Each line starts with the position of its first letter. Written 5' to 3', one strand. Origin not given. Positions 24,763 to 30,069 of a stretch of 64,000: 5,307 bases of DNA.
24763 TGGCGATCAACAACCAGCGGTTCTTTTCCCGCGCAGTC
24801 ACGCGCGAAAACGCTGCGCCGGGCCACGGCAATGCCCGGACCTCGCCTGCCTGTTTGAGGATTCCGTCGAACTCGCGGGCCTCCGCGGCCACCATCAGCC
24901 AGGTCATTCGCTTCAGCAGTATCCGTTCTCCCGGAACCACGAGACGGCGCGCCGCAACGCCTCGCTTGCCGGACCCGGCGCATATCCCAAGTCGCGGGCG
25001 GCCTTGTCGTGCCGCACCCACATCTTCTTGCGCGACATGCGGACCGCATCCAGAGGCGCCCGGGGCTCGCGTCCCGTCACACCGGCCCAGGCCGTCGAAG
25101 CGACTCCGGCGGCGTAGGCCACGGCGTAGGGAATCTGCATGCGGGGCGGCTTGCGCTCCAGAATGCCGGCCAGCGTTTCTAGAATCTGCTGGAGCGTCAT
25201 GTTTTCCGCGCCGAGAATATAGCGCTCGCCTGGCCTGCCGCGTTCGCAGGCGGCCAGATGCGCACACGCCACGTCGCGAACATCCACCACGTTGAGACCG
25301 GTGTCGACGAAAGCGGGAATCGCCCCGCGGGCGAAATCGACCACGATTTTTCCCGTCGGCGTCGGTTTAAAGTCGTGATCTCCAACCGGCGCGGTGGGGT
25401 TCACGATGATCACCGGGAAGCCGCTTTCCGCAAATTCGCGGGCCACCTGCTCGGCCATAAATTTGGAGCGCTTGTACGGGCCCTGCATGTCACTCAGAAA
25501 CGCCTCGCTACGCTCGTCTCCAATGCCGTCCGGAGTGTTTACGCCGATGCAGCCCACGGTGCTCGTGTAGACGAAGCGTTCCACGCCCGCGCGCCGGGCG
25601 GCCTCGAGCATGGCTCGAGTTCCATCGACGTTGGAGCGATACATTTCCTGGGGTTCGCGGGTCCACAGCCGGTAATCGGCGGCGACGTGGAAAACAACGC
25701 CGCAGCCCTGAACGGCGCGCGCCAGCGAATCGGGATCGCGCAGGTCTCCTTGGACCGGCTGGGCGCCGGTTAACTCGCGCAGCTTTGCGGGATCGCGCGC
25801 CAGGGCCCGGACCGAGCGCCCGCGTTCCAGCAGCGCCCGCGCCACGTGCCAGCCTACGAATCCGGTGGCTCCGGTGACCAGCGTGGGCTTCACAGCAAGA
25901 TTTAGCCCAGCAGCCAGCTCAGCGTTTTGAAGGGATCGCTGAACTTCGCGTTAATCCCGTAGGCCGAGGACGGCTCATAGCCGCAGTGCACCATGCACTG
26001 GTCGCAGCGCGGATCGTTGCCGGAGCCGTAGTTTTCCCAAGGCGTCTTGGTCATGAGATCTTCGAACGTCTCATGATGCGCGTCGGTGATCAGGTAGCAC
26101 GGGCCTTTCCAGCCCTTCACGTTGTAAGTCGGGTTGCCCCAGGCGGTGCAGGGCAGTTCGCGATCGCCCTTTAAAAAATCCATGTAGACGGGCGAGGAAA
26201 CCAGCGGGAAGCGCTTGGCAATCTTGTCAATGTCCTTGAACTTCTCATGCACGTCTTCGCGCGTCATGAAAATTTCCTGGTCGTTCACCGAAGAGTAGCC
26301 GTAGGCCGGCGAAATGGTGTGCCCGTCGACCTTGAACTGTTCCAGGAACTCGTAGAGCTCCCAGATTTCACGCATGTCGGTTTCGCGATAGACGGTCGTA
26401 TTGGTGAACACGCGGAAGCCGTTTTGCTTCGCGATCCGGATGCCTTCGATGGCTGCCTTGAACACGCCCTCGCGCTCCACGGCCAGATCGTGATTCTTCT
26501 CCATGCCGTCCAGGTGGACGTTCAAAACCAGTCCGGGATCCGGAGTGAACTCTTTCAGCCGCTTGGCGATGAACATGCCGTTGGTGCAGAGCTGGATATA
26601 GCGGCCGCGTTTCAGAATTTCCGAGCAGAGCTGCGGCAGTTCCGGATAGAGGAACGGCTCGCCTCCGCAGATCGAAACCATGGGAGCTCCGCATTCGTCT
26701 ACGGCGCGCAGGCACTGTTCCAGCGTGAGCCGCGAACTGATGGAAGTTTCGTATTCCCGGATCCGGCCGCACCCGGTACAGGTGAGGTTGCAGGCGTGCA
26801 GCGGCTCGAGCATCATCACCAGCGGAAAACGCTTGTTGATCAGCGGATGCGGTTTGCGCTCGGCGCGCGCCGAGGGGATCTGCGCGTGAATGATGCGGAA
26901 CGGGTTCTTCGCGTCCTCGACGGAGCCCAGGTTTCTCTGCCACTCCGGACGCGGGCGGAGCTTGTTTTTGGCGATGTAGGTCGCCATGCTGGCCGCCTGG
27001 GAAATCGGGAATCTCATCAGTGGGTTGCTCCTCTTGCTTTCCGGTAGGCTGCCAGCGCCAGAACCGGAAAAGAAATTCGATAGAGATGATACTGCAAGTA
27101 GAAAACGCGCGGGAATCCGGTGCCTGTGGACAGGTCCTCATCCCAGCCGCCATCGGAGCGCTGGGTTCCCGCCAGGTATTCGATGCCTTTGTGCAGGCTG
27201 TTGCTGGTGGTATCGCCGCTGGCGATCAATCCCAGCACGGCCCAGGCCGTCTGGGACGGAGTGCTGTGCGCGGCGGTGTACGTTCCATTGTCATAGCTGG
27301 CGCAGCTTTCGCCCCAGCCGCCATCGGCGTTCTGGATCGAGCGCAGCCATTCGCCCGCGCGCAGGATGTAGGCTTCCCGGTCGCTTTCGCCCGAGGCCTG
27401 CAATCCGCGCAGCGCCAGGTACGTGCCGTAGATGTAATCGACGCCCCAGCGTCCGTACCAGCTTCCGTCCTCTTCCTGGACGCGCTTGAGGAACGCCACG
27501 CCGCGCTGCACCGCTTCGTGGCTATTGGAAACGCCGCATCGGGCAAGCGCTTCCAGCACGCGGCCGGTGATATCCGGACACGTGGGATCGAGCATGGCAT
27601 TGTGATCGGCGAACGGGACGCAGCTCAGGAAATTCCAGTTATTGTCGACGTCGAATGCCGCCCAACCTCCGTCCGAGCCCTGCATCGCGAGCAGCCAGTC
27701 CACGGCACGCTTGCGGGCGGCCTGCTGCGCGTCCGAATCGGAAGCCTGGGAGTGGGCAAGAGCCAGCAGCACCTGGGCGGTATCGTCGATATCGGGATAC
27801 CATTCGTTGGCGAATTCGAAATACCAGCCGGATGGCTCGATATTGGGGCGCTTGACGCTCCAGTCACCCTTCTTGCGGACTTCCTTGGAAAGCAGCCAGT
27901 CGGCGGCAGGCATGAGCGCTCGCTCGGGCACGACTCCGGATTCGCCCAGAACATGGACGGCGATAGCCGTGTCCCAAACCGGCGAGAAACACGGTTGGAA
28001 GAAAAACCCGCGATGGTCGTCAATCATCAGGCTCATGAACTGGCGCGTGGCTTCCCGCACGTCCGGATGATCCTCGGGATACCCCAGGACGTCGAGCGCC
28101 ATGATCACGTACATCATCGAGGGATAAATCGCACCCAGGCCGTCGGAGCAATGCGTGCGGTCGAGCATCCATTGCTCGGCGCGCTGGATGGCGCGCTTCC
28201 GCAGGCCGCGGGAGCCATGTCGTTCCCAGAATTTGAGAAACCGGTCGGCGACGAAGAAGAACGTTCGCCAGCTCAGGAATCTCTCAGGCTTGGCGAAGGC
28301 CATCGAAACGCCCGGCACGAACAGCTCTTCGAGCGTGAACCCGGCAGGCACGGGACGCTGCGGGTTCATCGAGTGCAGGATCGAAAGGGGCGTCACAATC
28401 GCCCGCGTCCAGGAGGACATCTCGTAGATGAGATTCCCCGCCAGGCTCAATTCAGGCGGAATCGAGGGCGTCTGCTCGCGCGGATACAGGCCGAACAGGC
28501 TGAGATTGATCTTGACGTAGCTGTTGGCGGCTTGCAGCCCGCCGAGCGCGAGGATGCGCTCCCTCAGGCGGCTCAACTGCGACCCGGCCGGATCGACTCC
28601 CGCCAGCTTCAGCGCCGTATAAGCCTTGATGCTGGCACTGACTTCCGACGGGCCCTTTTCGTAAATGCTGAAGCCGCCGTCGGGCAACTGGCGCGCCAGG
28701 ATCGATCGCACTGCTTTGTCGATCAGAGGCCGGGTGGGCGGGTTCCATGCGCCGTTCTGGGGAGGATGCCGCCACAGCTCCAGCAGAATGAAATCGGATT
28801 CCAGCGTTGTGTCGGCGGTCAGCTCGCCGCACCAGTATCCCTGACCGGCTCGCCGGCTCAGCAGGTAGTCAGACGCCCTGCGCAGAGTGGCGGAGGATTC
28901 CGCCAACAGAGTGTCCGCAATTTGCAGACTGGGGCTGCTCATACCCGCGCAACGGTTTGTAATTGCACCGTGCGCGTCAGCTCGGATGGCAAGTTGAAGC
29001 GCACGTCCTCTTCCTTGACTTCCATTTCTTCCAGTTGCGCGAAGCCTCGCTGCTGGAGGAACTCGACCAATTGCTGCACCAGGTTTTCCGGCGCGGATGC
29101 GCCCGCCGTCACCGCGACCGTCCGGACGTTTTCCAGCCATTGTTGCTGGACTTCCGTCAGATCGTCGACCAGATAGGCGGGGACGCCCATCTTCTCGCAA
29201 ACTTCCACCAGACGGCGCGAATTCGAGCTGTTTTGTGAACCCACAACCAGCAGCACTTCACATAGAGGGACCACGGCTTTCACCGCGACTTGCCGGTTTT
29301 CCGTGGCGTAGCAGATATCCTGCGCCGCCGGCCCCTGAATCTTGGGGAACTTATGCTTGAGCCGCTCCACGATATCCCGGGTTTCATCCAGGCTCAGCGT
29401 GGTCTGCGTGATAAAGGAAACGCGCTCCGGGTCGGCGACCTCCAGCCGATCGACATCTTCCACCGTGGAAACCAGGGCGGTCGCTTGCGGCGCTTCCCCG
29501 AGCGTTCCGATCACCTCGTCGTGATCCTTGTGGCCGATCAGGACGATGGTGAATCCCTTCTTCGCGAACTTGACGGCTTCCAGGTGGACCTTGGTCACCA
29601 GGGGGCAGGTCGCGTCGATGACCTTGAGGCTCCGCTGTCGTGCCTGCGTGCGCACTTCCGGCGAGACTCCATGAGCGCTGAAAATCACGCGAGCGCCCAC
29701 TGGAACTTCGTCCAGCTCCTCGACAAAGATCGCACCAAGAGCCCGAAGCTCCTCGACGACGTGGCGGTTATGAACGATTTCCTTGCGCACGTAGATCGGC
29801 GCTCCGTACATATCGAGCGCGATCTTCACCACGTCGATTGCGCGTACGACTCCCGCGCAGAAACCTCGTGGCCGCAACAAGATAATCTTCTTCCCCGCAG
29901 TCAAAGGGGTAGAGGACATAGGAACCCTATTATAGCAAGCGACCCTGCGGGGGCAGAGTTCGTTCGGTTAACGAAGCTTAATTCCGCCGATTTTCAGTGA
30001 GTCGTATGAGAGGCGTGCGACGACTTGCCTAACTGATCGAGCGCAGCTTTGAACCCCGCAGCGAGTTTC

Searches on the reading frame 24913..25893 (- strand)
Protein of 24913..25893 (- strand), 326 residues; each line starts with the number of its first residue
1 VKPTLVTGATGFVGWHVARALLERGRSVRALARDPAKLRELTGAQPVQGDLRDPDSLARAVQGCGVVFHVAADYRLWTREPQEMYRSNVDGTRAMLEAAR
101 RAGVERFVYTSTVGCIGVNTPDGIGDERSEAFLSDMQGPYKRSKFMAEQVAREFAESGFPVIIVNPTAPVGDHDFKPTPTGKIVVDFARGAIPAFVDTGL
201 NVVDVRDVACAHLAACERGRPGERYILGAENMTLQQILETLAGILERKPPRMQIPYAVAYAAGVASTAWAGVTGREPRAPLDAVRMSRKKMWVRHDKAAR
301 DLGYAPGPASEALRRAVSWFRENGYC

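Call 6: search_protein_families(library=pfam, proteins=[window:24913-25893:-])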
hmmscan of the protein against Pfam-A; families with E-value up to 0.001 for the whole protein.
window:24913-25893:- (326 aa): 9 families
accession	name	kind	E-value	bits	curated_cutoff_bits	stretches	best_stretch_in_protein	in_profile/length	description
PF01370.27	Epimerase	-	2.1e-38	132.6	20.9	1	5-228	2-240/240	NAD dependent epimerase/dehydratase family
PF01073.25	3Beta_HSD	-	1.7e-25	90.1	22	1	5-150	1-156/280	3-beta hydroxysteroid dehydrogenase/isomerase family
PF13460.12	NAD_binding_10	-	3e-25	89.6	27.2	1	8-169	1-146/184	NAD(P)H-binding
PF07993.18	NAD_binding_4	-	3.1e-19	69.6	20.1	1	46-171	65-209/258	Male sterility protein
PF05368.20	NmrA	-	1.1e-17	65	27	1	5-114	6-109/298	NmrA-like family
PF16363.11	GDP_Man_Dehyd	-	2.9e-17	63.6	27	1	5-170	1-187/332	GDP-mannose 4,6 dehydratase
PF02719.21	Polysacc_synt_2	-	3e-10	40.2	20.2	1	5-112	2-128/293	Polysaccharide biosynthesis protein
PF04321.23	RmlD_sub_bind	-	1.4e-09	37.9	27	1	4-112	3-101/287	RmlD substrate binding domain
PF00106.31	adh_short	-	0.00076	19.5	26.6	0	4-64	3-71/195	short chain dehydrogenase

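Call 7: search_protein_families(library=ncbifam, proteins=[window:24913-25893:-])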
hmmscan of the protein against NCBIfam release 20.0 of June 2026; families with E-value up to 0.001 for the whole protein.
window:24913-25893:- (326 aa): 36 families (the best 25 are shown)
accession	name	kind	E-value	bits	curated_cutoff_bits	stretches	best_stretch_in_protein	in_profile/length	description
TIGR03466.1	HpnA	hypoth_equivalog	3.4e-139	463.3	367.65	1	3-326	2-327/327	hopanoid-associated sugar epimerase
NF052578.1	StrlDmthSdmBMthl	equivalog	5.2e-64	217.1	600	1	4-325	3-327/328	sterol demethylase protein SdmB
NF042422.1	oxyalk_red_OleD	equivalog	7.1e-39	134.1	580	1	4-315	3-323/329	2-alkyl-3-oxoalkanoate reductase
NF042423.1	oxyalk_red_Shew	equivalog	7.5e-28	97.6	580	1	4-275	11-287/331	2-alkyl-3-oxoalkanoate reductase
TIGR04180.1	EDH_00030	hypoth_equivalog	3.4e-22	78.9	475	1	5-169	2-175/297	NAD-dependent 4,6-dehydratase LegB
TIGR01746.1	Thioester-redct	subfamily_domain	2.7e-19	69.6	213.35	1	60-193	85-219/371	thioester reductase domain-containing protein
TIGR01179.1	galE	equivalog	2.8e-17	62.6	262.3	1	5-165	3-172/332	UDP-glucose 4-epimerase GalE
TIGR01181.1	dTDP_gluc_dehyt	equivalog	1.8e-15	56.8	365.1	1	4-323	2-314/321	dTDP-glucose 4,6-dehydratase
NF005539.0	PRK07201.1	equivalog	8.2e-15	54.6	549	1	5-173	4-181/657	SDR family oxidoreductase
NF041293.1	G6PDh_Azf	equivalog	1e-13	51.3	400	1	2-117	3-120/252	NAD-dependent glucose-6-phosphate dehydrogenase Azf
NF058621.1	DiazavRedAvaA7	equivalog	1e-12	48.3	400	1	5-258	4-260/304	3-diazoavenalumate denitrifying reductase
NF043036.1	ErythonDh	equivalog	1e-12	47.9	325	1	5-159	4-168/321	D-erythronate dehydrogenase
NF007956.0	PRK10675.1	subfamily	1.2e-10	41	394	1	4-174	3-185/338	UDP-glucose 4-epimerase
TIGR01777.1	yfcH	hypoth_equivalog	2.3e-10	40.5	207.35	1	5-136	2-139/292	TIGR01777 family oxidoreductase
NF004520.0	PRK05865.1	equivalog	3e-10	38.6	1509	1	6-114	5-105/854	sugar epimerase family protein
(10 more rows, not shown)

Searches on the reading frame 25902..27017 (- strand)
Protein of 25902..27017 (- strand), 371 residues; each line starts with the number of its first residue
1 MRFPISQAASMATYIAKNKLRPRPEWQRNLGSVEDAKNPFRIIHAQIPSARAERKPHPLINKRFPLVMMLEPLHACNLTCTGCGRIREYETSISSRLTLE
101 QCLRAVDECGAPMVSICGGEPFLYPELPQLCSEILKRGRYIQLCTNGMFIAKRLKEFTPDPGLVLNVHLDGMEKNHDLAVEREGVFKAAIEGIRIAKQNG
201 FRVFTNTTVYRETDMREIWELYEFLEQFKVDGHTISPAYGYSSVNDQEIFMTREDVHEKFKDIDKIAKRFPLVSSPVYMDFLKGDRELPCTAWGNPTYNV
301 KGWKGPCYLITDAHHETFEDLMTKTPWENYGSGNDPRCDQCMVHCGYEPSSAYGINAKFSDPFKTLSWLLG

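Call 6: search_protein_families(library=pfam, proteins=[window:25902-27017:-])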
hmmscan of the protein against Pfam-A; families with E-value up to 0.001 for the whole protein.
window:25902-27017:- (371 aa): 2 families
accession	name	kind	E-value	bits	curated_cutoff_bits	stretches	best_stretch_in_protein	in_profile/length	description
PF11946.13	DUF3463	-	2.5e-49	167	31.3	1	234-359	2-128/134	Domain of unknown function (DUF3463)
PF04055.27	Radical_SAM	-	2.7e-20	73.6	29.5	1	72-225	3-166/166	Radical SAM superfamily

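Call 7: search_protein_families(library=ncbifam, proteins=[window:25902-27017:-])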
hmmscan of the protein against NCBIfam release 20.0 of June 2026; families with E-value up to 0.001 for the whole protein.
window:25902-27017:- (371 aa): 46 families (the best 25 are shown)
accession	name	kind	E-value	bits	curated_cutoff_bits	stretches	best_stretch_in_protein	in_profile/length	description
TIGR03470.1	HpnH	equivalog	3.2e-125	417.4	225.05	1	61-352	23-316/318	adenosyl-hopene transferase HpnH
TIGR03961.1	rSAM_PTO1314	hypoth_equivalog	1.3e-22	80.6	306.05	1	54-350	11-307/332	PTO1314 family radical SAM protein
TIGR04051.1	rSAM_NirJ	equivalog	2.4e-16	59.7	515.45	1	73-236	9-174/354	heme d1 biosynthesis radical SAM protein NirJ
TIGR02666.1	moaA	equivalog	2.9e-16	59.4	284.05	1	75-232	19-187/336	GTP 3',8-cyclase MoaA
TIGR02668.1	moaA_archaeal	equivalog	5.5e-16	58.4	325.25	1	74-238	18-187/303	GTP 3',8-cyclase MoaA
NF049973.1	radical_Rv1681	equivalog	1.1e-15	57.4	380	1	74-231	80-240/326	Rv1681 family radical SAM protein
TIGR04546.1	rSAM_ahbC_deAc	equivalog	1.6e-15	56.8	650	1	71-230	44-205/390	12,18-didecarboxysiroheme deacetylase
TIGR04054.1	rSAM_NirJ1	equivalog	6.6e-14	51.3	650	1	58-232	29-204/387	putative heme d1 biosynthesis radical SAM protein NirJ1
TIGR04053.2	TIGR04053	equivalog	1.4e-13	50.9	395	1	64-230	6-178/366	TIGR04053 family radical SAM/SPASM domain-containing protein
TIGR04347.1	pseudo_SAM_Halo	equivalog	1.9e-13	50.4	525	1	67-233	39-207/390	TIGR04347 family pseudo-SAM/SPASM protein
TIGR04133.1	rSAM_w_lipo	hypoth_equivalog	2.3e-13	49.8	425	1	68-268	26-233/350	TIGR04133 family radical SAM/SPASM protein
NF001199.0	PRK00164.2-1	equivalog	2.8e-13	49.7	231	1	74-230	20-180/308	GTP 3',8-cyclase MoaA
TIGR04103.1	rSAM_nif11_3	equivalog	3e-13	49.2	725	1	75-269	14-210/412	nif11-class peptide radical SAM maturase 3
TIGR03913.1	rad_SAM_trio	equivalog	3e-12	45.7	591.75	1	65-223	18-177/477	GDL motif peptide-associated radical SAM/SPASM maturase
TIGR02109.1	PQQ_syn_pqqE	equivalog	4.9e-12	45.4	381.35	1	64-300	5-248/358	pyrroloquinoline quinone biosynthesis protein PqqE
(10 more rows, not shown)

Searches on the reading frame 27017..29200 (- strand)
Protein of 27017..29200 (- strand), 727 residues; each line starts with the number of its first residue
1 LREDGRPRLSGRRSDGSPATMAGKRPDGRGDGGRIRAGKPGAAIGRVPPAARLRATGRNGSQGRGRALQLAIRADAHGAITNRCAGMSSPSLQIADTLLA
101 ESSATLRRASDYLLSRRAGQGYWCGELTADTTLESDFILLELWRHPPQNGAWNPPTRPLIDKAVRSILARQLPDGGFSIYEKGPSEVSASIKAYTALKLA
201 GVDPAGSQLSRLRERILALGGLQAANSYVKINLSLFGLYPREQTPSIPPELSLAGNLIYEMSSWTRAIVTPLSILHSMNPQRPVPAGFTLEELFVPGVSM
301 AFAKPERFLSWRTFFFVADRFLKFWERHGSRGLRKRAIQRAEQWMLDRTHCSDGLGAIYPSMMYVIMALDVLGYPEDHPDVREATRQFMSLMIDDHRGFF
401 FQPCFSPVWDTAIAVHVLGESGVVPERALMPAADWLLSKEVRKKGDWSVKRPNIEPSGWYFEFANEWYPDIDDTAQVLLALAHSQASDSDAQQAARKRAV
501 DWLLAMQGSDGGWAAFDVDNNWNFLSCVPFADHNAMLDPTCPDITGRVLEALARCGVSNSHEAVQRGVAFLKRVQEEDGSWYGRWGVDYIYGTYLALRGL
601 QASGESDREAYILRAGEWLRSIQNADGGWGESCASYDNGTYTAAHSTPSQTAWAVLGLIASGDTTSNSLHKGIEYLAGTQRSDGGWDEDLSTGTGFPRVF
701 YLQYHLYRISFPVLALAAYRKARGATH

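Call 6: search_protein_families(library=pfam, proteins=[window:27017-29200:-])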
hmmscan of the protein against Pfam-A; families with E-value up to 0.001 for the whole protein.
window:27017-29200:- (727 aa): 4 families
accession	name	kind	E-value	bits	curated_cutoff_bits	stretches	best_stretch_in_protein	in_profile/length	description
PF13243.12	SQHop_cyclase_C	-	3.5e-138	460.4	26.1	1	406-721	2-319/319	Squalene-hopene cyclase C-terminal domain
PF13249.12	SQHop_cyclase_N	-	9.5e-90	301.1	26.2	1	107-395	2-289/291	Squalene-hopene cyclase N-terminal domain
PF00432.27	Prenyltrans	-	1.8e-09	37.9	26.5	1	491-685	47-215/304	Prenyltransferase alpha-alpha toroid domain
PF09492.16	Pec_lyase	-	3.4e-05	23.7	22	0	474-532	41-99/292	Pectic acid lyase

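Call 7: search_protein_families(library=ncbifam, proteins=[window:27017-29200:-])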
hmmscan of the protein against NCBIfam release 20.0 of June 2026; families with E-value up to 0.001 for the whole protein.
window:27017-29200:- (727 aa): 5 families
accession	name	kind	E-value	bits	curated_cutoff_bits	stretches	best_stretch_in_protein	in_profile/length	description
TIGR01507.1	hopene_cyclase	equivalog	1.7e-187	624.7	431.1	1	100-723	15-637/640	squalene--hopene cyclase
TIGR01787.1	squalene_cyclas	subfamily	8e-154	513.6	322.7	1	105-721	1-622/622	squalene/oxidosqualene cyclases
TIGR03463.1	osq_cycl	subfamily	7.9e-73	245.8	851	1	161-719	45-634/634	2,3-oxidosqualene cyclase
TIGR04277.1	squa_tetra_cyc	equivalog_domain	1.2e-49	169.4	500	1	409-721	315-622/624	tetrahymanol synthase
NF053823.1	SCO2321_fam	equivalog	5.7e-19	68.3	300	2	492-581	61-138/405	SCO2321 family membrane protein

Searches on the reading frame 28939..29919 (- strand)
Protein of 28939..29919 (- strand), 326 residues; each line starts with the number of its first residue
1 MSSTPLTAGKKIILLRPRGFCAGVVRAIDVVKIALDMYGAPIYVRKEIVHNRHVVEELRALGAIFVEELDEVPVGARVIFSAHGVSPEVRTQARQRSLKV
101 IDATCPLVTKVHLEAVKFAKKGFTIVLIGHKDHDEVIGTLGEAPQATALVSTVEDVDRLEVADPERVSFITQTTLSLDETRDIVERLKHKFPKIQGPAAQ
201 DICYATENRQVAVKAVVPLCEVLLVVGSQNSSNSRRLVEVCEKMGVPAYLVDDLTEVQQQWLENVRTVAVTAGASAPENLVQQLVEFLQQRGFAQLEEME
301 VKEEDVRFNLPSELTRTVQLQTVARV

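Call 12: search_protein_families(library=pfam, max_evalue=0.00001, proteins=[window:28939-29919:-])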
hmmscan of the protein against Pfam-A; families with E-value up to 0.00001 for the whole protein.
window:28939-29919:- (326 aa): 1 family
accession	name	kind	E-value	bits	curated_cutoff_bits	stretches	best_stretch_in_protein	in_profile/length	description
PF02401.23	LYTB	-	7.9e-95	317.6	24.5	1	12-288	1-266/267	LytB protein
